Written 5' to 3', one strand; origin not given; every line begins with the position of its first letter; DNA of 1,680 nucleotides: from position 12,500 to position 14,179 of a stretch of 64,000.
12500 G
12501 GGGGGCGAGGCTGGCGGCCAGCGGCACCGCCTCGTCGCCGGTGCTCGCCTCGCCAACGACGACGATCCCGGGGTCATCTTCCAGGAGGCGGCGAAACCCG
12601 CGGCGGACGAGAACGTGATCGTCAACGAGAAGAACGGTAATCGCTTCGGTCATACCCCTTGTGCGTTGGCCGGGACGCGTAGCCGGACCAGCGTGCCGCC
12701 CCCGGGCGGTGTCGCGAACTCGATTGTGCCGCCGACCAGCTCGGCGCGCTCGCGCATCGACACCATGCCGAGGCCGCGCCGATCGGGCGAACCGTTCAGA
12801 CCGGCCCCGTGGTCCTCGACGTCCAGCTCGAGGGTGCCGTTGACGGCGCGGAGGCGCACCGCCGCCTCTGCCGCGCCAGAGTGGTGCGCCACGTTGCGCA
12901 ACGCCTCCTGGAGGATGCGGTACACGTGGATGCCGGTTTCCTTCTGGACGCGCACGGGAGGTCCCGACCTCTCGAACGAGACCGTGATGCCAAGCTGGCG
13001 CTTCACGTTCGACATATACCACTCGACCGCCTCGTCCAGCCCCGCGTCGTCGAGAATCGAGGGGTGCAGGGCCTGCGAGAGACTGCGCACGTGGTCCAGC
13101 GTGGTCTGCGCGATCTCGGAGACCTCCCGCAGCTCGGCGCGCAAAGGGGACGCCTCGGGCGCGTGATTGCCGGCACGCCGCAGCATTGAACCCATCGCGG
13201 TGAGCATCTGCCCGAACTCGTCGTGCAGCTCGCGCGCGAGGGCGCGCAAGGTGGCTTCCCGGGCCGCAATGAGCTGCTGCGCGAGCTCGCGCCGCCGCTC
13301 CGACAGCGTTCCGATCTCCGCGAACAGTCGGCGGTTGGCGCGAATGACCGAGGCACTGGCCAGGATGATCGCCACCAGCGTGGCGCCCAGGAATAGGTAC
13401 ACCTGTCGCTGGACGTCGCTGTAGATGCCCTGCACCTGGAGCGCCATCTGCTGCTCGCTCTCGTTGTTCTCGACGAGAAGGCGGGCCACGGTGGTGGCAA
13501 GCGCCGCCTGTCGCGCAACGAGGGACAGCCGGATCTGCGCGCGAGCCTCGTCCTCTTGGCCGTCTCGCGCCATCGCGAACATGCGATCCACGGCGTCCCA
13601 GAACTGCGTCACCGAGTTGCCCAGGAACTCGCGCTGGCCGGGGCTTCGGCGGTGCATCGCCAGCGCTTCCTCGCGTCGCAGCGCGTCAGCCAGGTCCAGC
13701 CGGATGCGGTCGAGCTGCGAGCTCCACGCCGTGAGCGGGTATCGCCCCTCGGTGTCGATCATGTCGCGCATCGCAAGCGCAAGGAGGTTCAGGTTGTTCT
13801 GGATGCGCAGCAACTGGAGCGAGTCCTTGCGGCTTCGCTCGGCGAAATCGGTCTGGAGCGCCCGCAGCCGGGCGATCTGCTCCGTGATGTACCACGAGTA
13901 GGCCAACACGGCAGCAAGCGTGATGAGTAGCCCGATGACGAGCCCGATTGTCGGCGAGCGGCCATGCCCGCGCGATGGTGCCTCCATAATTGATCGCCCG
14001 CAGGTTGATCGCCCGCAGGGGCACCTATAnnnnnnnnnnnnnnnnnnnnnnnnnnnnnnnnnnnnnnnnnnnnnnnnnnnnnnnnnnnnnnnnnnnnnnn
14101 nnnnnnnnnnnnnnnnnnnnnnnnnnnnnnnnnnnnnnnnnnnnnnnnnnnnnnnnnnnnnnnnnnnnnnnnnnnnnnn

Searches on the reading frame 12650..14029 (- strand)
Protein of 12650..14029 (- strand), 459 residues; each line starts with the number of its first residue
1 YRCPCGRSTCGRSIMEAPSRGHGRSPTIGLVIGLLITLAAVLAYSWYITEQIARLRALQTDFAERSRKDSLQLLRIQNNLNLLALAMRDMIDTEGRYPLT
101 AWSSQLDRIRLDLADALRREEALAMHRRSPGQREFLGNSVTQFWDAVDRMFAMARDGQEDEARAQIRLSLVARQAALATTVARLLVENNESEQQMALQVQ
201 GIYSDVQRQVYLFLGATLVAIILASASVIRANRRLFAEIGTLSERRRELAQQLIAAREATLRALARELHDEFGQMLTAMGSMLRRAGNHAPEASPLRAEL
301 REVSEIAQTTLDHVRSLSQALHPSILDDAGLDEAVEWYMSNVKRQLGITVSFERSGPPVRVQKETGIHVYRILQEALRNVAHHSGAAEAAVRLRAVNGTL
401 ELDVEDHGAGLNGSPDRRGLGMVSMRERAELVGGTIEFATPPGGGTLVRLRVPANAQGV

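Call 52: search_protein_families(library=pfam, proteins=[window:12650-14029:-], max_evalue=0.001)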
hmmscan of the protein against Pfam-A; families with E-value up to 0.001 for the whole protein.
window:12650-14029:- (459 aa): 2 families
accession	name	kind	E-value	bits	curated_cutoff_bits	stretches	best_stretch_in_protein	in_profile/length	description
PF02518.31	HATPase_c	-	1.1e-11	45.6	26.4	1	367-454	4-109/111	Histidine kinase-, DNA gyrase B-, and HSP90-like ATPase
PF07730.19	HisKA_3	-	7.7e-11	42.8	24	1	263-324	4-66/68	Histidine kinase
